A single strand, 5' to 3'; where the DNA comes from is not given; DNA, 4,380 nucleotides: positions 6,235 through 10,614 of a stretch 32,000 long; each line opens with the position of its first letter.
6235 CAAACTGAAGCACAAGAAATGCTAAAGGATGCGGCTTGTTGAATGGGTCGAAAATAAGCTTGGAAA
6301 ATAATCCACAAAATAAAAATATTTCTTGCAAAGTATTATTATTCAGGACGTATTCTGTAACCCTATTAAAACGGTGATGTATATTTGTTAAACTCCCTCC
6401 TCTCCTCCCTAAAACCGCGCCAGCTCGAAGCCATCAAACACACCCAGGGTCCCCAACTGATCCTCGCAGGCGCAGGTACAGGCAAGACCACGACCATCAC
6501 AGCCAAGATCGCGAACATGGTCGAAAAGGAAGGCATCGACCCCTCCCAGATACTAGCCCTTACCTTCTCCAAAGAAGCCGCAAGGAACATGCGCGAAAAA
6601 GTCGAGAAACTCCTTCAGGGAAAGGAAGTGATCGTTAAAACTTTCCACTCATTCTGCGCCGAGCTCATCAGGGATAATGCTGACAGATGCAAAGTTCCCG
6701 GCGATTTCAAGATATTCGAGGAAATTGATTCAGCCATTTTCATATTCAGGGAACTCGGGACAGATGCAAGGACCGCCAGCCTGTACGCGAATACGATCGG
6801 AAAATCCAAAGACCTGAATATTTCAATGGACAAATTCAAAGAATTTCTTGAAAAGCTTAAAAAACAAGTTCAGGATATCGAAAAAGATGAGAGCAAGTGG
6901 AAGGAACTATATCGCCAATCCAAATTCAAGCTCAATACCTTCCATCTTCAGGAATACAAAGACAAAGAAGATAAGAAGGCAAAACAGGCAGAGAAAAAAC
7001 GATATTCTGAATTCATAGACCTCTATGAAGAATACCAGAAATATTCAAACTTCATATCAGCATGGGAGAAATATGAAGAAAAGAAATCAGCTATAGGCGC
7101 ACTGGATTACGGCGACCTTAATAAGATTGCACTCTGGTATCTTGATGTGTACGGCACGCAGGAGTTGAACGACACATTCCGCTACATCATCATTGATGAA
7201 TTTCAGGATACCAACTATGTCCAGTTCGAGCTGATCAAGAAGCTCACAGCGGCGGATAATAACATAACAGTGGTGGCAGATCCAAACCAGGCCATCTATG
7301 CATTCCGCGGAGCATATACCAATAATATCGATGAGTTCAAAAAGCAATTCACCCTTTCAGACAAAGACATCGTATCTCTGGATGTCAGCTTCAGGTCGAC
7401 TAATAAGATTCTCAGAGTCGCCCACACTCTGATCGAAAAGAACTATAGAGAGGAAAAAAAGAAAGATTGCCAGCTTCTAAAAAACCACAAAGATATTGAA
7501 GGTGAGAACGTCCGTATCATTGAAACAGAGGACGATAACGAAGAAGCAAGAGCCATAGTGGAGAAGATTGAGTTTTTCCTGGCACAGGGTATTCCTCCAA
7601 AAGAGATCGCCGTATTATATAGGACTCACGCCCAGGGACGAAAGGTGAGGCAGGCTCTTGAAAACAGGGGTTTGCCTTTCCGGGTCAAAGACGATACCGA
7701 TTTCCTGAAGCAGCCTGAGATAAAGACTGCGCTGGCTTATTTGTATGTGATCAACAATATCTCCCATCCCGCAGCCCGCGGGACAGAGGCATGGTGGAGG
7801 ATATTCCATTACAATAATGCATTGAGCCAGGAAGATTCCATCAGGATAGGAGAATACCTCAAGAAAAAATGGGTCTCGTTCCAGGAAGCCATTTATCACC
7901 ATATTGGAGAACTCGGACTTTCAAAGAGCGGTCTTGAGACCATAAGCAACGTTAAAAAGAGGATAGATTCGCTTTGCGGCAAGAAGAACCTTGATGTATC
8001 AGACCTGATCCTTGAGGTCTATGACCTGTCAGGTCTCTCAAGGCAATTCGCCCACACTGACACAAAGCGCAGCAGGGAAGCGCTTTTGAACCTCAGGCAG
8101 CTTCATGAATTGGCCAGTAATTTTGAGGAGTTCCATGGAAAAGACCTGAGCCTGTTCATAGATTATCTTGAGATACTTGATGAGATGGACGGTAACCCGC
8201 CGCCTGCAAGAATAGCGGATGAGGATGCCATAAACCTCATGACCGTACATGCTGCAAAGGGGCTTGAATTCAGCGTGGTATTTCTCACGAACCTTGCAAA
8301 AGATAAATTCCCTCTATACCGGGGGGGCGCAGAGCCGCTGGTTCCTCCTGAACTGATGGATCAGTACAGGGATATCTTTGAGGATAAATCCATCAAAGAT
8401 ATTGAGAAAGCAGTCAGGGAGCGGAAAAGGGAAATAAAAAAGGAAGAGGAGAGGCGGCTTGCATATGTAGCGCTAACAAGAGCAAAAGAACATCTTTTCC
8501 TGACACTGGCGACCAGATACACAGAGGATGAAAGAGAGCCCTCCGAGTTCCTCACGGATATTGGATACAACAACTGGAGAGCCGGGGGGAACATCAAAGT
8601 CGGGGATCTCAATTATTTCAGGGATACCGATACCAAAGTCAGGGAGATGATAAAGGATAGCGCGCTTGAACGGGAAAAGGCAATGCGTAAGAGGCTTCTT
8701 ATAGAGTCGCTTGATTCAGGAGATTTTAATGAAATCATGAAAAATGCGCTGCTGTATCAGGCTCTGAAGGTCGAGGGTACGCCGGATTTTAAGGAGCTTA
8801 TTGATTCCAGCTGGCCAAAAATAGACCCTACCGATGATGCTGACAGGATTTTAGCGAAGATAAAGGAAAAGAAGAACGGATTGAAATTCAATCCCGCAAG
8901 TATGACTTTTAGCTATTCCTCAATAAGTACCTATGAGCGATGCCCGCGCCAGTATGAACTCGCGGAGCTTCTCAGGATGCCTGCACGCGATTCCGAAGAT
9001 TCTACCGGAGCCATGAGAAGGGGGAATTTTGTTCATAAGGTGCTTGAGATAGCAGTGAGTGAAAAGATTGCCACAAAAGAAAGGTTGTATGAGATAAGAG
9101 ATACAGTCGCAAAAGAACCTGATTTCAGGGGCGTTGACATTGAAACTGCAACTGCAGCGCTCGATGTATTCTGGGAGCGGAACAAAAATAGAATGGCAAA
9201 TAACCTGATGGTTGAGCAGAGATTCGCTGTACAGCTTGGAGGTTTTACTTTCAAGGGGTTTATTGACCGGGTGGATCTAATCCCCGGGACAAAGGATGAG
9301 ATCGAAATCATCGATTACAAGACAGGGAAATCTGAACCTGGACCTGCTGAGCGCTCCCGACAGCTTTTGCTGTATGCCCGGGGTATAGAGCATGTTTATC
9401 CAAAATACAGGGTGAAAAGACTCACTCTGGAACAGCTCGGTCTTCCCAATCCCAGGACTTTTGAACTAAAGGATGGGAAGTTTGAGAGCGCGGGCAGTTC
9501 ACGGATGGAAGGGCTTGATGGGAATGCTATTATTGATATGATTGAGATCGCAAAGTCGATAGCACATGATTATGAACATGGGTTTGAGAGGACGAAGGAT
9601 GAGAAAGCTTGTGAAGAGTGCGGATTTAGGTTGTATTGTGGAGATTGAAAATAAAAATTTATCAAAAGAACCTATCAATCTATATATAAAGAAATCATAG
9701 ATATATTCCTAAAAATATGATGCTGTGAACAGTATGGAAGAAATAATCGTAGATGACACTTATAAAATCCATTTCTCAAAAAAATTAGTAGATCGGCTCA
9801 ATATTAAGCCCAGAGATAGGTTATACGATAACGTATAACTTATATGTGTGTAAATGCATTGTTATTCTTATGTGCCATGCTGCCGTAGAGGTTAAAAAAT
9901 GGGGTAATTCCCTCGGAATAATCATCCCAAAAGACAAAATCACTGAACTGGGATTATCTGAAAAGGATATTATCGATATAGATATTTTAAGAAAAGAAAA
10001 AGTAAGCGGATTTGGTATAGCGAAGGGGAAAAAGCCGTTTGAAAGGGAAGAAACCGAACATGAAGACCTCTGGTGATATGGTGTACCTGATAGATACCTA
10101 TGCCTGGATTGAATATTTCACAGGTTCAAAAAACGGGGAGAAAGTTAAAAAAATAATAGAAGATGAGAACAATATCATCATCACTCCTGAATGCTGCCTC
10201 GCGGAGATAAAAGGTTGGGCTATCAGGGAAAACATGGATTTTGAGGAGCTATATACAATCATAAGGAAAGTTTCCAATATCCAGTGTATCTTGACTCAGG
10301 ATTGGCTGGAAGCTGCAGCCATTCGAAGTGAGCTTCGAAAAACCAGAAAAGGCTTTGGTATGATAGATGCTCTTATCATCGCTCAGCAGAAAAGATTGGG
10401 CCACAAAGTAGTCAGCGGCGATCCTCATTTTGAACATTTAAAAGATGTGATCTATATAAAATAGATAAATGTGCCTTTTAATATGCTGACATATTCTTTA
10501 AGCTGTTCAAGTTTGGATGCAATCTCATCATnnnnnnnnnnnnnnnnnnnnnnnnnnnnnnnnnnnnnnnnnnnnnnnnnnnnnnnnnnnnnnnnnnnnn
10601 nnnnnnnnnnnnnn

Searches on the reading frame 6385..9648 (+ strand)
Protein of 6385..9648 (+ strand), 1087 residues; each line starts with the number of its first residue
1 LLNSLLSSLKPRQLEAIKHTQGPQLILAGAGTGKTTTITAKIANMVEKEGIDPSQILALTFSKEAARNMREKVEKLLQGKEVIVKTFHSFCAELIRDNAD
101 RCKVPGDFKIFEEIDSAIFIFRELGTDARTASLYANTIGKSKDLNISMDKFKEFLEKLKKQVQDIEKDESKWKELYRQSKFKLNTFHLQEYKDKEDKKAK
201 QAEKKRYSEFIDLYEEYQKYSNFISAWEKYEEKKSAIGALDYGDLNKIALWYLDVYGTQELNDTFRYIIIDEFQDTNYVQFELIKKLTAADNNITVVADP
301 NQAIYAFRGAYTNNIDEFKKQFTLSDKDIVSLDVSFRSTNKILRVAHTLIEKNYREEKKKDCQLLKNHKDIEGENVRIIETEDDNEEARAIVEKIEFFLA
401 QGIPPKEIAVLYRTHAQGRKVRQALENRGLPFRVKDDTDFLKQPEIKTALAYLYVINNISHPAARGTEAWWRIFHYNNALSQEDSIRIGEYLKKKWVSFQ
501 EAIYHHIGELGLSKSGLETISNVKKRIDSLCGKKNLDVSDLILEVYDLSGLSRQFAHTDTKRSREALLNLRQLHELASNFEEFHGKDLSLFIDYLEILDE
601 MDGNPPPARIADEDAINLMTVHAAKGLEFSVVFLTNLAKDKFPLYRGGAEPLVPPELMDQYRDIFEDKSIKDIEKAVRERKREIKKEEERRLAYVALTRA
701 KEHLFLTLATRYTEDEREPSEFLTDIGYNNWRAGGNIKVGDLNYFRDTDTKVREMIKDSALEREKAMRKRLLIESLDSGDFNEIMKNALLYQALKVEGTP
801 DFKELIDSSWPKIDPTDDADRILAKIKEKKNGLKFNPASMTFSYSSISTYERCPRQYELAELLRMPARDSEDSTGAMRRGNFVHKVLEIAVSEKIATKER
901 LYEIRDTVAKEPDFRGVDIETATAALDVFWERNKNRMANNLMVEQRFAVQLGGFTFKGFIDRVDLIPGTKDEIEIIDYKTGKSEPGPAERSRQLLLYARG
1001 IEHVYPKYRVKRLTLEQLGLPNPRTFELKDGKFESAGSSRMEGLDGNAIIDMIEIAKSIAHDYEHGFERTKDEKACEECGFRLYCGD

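Call 7: search_protein_families(library=pfam, proteins=[window:6385-9648:+], max_evalue=0.01)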
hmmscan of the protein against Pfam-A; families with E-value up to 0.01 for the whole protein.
window:6385-9648:+ (1087 aa): 12 families
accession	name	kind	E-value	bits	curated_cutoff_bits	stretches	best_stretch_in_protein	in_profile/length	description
PF00580.27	UvrD-helicase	-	2e-64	218.3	23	1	9-322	1-270/271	UvrD/REP helicase N-terminal domain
PF13361.12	UvrD_C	-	8.8e-55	187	25.6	1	331-709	2-348/350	UvrD-like helicase C-terminal domain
PF12705.13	PDDEXK_1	-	1.3e-26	94.4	22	1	841-1085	1-246/247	PD-(D/E)XK nuclease superfamily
PF13245.12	AAA_19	-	2.6e-21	76.7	25.1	1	13-308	1-134/134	AAA domain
PF13538.12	UvrD_C_2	-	1.9e-09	37.7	27.4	2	687-706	32-51/52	UvrD-like helicase C-terminal domain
PF13604.12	AAA_30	-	4.5e-09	36.7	27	1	9-73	2-66/191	AAA domain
PF10926.14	DUF2800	-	1.4e-07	31.5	21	1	842-1012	4-172/368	Protein of unknown function (DUF2800)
PF01443.25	Viral_helicase1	-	1.1e-05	25.8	21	0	244-308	38-102/228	Viral superfamily 1 RNA helicase core domain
PF13401.12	AAA_22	-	0.00032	21.5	27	0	20-104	4-84/130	AAA domain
PF00270.35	DEAD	-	0.0016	18.7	26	0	11-84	2-76/167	DEAD/DEAH box helicase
PF08696.17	Dna2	-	0.0029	17.8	22.4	0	831-910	46-120/204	DNA replication factor Dna2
PF20392.3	DUF6687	-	0.0065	16.1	27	0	142-186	145-189/339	Family of unknown function (DUF6687)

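Call 50: search_protein_families(library=padloc, proteins=[window:6385-9648:+], max_evalue=0.001)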
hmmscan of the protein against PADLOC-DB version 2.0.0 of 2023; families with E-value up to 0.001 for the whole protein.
window:6385-9648:+ (1087 aa): 48 families (the best 25 are shown)
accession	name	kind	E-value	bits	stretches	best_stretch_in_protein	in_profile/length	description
PDLC00114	GajB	-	7.6e-77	257.3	3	214-650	163-582/635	UrvD helicase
PDLC03802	RTasHel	-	2.9e-73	245.8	2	8-459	5-363/675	DRT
PDLC00132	GajB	-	7.7e-60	201.2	2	205-648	154-573/625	UrvD helicase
PDLC00117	GajB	-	5.7e-59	198.1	4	192-446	143-391/604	UrvD helicase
PDLC00103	GajB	-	1.5e-51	174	3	148-536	106-474/612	UrvD helicase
PDLC00107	GajB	-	3.6e-45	152.7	3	182-429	127-370/587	UrvD helicase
PDLC00127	GajB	-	1.4e-39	134.1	2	190-412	124-344/594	UrvD helicase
PDLC00121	GajB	-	2.5e-38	130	2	229-447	166-373/565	UrvD helicase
PDLC00104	GajB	-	1.9e-35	120.7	3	262-427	163-317/574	UrvD helicase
PDLC00134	GajB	-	3.2e-35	120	2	148-464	106-410/431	UrvD helicase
PDLC00116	GajB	-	4.1e-35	119.5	2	261-456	156-345/557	UrvD helicase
PDLC00110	GajB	-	6.6e-33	112.2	3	261-442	267-458/725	UrvD helicase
PDLC00144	GajB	-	5.9e-32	109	2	260-476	156-364/559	UrvD helicase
PDLC00123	GajB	-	1.8e-29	100.8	3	262-443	174-340/540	UrvD helicase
PDLC00130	GajB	-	2.3e-29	100.1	2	259-355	200-295/589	UrvD helicase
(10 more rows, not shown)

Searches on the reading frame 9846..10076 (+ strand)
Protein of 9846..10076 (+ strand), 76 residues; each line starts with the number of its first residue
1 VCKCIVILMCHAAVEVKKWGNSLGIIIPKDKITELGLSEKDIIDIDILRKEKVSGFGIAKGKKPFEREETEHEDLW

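Call 7: search_protein_families(library=pfam, proteins=[window:9846-10076:+], max_evalue=0.01)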
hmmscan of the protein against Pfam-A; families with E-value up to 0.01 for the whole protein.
window:9846-10076:+ (76 aa): 1 family
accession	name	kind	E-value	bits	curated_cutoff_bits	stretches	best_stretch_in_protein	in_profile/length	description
PF04014.23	MazE_antitoxin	-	1.6e-06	28.4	24.7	1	16-47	1-32/48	Antidote-toxin recognition MazE, bacterial antitoxin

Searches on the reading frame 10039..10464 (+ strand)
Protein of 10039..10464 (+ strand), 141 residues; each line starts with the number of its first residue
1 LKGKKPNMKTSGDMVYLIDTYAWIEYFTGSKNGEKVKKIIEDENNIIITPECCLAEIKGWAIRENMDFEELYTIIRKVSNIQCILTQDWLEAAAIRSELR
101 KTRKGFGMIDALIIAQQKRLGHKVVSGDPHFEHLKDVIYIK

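Call 7: search_protein_families(library=pfam, proteins=[window:10039-10464:+], max_evalue=0.01)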
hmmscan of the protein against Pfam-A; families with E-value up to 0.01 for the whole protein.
window:10039-10464:+ (141 aa): 1 family
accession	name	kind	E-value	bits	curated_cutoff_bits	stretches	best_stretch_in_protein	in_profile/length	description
PF01850.27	PIN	-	1.1e-12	49.1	23.6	1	16-135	1-118/120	PIN domain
